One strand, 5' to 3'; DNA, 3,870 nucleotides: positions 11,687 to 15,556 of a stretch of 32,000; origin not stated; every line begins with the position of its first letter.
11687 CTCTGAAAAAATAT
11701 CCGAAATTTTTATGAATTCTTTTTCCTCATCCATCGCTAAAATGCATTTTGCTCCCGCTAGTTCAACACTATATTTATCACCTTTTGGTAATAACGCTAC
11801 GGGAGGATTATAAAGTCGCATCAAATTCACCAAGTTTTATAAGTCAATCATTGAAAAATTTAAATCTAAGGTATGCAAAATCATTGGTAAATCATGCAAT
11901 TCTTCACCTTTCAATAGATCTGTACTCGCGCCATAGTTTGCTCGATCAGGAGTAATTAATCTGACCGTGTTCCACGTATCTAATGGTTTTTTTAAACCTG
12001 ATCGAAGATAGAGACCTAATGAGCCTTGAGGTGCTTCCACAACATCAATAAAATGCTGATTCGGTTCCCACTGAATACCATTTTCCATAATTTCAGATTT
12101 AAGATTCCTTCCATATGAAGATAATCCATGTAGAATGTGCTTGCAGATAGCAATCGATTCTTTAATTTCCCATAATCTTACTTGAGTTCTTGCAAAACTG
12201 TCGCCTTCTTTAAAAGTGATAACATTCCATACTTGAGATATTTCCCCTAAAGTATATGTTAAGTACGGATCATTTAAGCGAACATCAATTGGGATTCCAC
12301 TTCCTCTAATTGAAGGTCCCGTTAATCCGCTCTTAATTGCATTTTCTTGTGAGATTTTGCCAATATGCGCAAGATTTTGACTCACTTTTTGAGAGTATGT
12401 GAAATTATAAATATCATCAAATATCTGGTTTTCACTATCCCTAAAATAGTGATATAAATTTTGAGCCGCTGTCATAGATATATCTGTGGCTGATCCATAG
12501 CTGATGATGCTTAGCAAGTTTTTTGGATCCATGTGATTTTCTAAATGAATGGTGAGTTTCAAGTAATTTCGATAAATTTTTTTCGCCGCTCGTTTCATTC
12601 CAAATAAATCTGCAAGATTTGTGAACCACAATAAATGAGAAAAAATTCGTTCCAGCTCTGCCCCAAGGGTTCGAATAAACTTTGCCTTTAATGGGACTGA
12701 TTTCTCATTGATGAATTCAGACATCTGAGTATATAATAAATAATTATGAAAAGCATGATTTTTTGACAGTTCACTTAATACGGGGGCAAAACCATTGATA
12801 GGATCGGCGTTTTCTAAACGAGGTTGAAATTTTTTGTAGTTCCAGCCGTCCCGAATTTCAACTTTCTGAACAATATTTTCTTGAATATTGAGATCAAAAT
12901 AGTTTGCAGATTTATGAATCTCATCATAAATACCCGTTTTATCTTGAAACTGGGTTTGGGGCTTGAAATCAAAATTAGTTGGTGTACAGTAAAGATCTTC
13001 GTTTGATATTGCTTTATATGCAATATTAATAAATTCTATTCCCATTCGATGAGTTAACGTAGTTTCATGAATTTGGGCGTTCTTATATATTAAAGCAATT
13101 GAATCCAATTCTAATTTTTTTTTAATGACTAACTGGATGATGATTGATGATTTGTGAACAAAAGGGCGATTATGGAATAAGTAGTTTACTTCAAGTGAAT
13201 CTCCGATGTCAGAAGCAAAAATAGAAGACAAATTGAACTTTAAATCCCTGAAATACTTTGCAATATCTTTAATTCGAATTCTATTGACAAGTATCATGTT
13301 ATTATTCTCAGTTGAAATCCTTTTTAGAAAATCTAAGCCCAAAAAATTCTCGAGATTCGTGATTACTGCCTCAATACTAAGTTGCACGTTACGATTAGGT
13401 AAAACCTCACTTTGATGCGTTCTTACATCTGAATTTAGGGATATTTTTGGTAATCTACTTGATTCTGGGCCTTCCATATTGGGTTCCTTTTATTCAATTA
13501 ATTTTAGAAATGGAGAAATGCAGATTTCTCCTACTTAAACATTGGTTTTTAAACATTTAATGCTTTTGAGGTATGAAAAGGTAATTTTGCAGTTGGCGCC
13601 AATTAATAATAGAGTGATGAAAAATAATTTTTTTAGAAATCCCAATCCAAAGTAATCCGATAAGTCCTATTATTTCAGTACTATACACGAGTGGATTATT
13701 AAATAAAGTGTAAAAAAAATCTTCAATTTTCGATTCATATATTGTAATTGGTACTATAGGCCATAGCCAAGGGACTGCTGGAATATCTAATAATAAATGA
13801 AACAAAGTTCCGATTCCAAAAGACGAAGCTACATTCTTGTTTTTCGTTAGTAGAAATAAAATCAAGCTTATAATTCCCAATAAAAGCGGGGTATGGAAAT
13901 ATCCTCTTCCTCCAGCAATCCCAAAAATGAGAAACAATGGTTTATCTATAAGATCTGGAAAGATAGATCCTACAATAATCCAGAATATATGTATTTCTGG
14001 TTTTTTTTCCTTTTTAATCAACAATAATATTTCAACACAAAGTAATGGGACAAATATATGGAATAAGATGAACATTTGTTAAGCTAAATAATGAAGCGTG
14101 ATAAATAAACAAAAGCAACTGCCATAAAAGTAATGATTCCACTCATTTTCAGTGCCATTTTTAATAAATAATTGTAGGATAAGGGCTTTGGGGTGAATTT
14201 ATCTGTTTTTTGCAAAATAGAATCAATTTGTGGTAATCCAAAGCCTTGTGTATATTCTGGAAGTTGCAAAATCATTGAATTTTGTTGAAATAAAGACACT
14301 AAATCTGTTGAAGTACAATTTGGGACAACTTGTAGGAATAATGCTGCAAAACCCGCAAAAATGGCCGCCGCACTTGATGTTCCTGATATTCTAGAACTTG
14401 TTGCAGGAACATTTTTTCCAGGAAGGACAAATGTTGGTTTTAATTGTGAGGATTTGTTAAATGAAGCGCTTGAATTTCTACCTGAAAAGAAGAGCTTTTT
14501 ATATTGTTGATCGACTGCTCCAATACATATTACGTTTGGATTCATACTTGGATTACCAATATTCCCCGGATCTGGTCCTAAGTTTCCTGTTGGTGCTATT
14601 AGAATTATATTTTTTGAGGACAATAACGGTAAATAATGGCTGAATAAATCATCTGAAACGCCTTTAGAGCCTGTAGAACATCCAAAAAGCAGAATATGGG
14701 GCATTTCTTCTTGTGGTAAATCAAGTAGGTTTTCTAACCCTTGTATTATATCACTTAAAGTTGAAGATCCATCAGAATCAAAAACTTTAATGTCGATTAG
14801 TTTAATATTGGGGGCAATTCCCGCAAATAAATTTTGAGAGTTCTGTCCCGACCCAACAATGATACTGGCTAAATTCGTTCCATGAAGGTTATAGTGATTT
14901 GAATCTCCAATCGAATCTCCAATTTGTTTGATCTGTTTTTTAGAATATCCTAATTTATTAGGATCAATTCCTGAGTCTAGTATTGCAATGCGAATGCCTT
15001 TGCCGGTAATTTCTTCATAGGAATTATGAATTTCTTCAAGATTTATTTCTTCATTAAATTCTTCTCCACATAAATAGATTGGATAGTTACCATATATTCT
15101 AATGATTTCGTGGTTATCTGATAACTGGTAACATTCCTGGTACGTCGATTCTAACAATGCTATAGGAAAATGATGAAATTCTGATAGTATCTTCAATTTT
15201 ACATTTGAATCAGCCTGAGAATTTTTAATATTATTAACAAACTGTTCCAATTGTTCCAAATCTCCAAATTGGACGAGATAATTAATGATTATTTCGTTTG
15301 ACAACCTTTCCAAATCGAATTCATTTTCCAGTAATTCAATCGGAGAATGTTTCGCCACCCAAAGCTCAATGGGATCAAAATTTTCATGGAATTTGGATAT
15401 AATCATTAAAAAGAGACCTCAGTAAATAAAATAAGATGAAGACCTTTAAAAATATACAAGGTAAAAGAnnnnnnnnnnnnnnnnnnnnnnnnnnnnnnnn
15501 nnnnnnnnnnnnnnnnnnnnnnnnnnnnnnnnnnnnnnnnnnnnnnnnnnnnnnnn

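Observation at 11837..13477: Orphan NuoC-NuoD fusion that has lost the Ni-Fe ligands and sits among non-respiratory genes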

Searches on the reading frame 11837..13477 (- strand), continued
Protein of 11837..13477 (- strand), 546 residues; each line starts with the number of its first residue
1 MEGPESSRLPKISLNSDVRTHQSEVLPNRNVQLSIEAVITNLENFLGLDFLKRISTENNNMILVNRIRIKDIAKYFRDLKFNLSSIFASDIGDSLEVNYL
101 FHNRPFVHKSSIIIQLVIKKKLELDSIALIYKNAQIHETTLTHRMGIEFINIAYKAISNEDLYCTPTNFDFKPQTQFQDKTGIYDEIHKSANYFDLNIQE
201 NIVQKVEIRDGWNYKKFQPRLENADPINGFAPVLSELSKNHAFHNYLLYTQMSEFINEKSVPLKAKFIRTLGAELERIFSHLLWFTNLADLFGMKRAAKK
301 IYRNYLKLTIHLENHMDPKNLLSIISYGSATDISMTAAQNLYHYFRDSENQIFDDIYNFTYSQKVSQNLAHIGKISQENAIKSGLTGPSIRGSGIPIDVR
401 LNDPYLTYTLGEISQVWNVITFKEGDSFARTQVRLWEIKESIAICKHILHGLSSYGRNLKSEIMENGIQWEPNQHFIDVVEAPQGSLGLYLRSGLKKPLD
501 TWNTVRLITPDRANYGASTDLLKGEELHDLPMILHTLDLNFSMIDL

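Call 63: find_encoding_contigs(protein=P0012, flank=8000, max_places=1)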
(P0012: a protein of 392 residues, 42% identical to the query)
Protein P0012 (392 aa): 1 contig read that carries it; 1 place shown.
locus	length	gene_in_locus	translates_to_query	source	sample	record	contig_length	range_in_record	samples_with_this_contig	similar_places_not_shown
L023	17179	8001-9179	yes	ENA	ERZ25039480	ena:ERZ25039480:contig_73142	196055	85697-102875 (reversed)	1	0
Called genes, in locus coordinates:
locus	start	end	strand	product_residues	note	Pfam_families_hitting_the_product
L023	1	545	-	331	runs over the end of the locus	PF02754:CCG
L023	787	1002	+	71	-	-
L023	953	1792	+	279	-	-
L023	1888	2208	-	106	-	PF00578:AhpC-TSA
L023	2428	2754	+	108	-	-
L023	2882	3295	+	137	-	-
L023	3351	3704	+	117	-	-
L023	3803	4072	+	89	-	PF26688:RHH_12 (weak)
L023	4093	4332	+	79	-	-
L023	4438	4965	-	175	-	-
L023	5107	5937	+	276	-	PF01791:DeoC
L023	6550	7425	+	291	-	PF00082:Peptidase_S8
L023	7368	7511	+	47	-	-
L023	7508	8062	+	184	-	PF00329:Complex1_30kDa (weak)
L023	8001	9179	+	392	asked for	PF00346:Complex1_49kDa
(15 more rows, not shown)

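Call 64: find_encoding_contigs(protein=P0010, flank=8000, max_places=1)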
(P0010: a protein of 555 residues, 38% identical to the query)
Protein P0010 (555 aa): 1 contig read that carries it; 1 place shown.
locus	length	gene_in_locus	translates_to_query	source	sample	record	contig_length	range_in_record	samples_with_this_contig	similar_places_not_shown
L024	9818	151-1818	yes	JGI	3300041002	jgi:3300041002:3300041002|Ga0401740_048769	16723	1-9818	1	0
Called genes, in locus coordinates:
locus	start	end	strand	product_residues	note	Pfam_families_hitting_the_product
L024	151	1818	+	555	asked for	PF00329:Complex1_30kDa (faint), PF00346:Complex1_49kDa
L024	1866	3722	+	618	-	-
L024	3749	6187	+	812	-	-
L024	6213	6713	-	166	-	PF22769:DCD, PF00692:dUTPase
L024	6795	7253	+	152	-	-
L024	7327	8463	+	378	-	PF08240:ADH_N, PF16912:Glu_dehyd_C, PF00107:ADH_zinc_N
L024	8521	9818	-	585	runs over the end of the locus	PF03485:Arg_tRNA_synt_N, PF00750:tRNA-synt_1d, PF05746:DALR_1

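Call 65: search_protein_families(library=padloc, proteins=[window:11837-13477:-], max_evalue=0.1)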
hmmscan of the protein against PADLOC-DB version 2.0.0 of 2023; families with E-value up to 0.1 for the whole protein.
window:11837-13477:- (546 aa): 0 families

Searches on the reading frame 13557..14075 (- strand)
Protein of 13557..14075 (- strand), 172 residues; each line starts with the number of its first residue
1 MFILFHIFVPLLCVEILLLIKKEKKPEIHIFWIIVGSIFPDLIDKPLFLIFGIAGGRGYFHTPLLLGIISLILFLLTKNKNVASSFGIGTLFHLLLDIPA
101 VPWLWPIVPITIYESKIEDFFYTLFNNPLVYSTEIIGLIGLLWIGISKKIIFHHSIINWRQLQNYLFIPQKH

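Call 4: search_protein_families(library=pfam, proteins=[window:13557-14075:-], max_evalue=0.01)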
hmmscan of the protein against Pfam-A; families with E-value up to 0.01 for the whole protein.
window:13557-14075:- (172 aa): 2 families
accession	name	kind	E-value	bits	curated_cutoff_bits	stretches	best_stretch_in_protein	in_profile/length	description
PF04307.19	YdjM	-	1.5e-10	41.3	29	1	3-119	3-135/176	YdjM inner membrane protein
PF00882.24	Zn_dep_PLPC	-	0.0042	17.5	26.8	1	9-98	5-94/167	Zinc dependent phospholipase C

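Call 27: search_protein_families(library=ncbifam, proteins=[window:13557-14075:-], max_evalue=0.01)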
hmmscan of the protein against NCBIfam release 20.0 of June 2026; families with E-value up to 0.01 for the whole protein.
window:13557-14075:- (172 aa): 0 families

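Call 65: search_protein_families(library=padloc, proteins=[window:13557-14075:-], max_evalue=0.1)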
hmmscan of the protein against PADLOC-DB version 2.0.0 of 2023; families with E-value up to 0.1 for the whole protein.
window:13557-14075:- (172 aa): 1 family
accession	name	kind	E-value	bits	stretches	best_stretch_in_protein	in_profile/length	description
PDLC00264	LmuC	-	0.00067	17.2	1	4-39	35-68/159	Unknown function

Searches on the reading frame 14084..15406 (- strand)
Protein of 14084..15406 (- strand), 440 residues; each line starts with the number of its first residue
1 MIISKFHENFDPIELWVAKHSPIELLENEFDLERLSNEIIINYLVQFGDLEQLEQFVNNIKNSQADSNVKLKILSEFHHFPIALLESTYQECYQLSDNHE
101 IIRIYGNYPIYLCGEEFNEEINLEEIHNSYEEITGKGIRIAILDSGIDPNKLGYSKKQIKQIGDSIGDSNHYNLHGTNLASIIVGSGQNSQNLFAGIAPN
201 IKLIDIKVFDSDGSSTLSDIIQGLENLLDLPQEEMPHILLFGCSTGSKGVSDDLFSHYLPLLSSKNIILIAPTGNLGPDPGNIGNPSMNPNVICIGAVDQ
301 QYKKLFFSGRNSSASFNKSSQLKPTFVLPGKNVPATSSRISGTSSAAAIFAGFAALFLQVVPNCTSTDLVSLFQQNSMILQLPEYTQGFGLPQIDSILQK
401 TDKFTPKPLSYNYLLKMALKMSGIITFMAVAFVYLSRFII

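Call 4: search_protein_families(library=pfam, proteins=[window:14084-15406:-], max_evalue=0.01)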
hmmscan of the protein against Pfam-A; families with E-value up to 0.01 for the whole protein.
window:14084-15406:- (440 aa): 1 family
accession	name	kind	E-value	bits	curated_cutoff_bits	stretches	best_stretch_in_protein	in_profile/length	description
PF00082.27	Peptidase_S8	-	3.5e-29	102.5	21.8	1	135-388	1-286/288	Subtilase family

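Call 27: search_protein_families(library=ncbifam, proteins=[window:14084-15406:-], max_evalue=0.01)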
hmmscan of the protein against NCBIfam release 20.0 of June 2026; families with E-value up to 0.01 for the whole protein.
window:14084-15406:- (440 aa): 7 families
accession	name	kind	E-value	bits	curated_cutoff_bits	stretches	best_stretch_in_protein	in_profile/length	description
TIGR03921.1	T7SS_mycosin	equivalog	6.9e-24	84.6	278.75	1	130-378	7-264/353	type VII secretion-associated serine protease mycosin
TIGR03895.1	protease_PatA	subfamily_domain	1.6e-13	50.3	421.05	1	175-359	1-178/606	PatA/PatG family cyanobactin maturation protease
NF040809.1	germ_prot_CspBA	exception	4.8e-08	31.1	1250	1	277-361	961-1048/1099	bifunctional germination protease/germinant receptor pseudoprotease CspBA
NF040808.2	CspC_non_triad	exception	7.5e-08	31.2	675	0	121-148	80-108/556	bile acid germinant receptor pseudoprotease CspC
NF042956.1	IteS_antiphage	equivalog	4e-07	28.7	900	1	43-258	159-372/747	S8 family anti-phage peptidase IteS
NF049966.1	QH_SP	equivalog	6.9e-07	28.8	165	1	139-377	1-211/219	subtilisin-like serine protease QhpE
NF040553.1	SGO_0316_fam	subfamily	0.0078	13.9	1400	0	175-301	360-502/1486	SGO_0316/SGO_0317 family LPXTG-anchored serine peptidase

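Call 65: search_protein_families(library=padloc, proteins=[window:14084-15406:-], max_evalue=0.1)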
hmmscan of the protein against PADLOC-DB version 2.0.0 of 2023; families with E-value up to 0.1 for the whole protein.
window:14084-15406:- (440 aa): 5 families
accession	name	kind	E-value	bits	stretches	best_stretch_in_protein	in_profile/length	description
PDLC03014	subtilase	-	1.7e-16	58.7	1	128-392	169-389/391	-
PDLC02197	IetS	-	5.6e-10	36.1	1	34-257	153-373/749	-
PDLC02201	IetS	-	1e-07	28.6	1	24-318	143-441/781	-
PDLC02199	IetS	-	3.3e-05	20.2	1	58-229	238-403/826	-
PDLC02198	IetS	-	0.0047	12.9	1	125-225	241-343/795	-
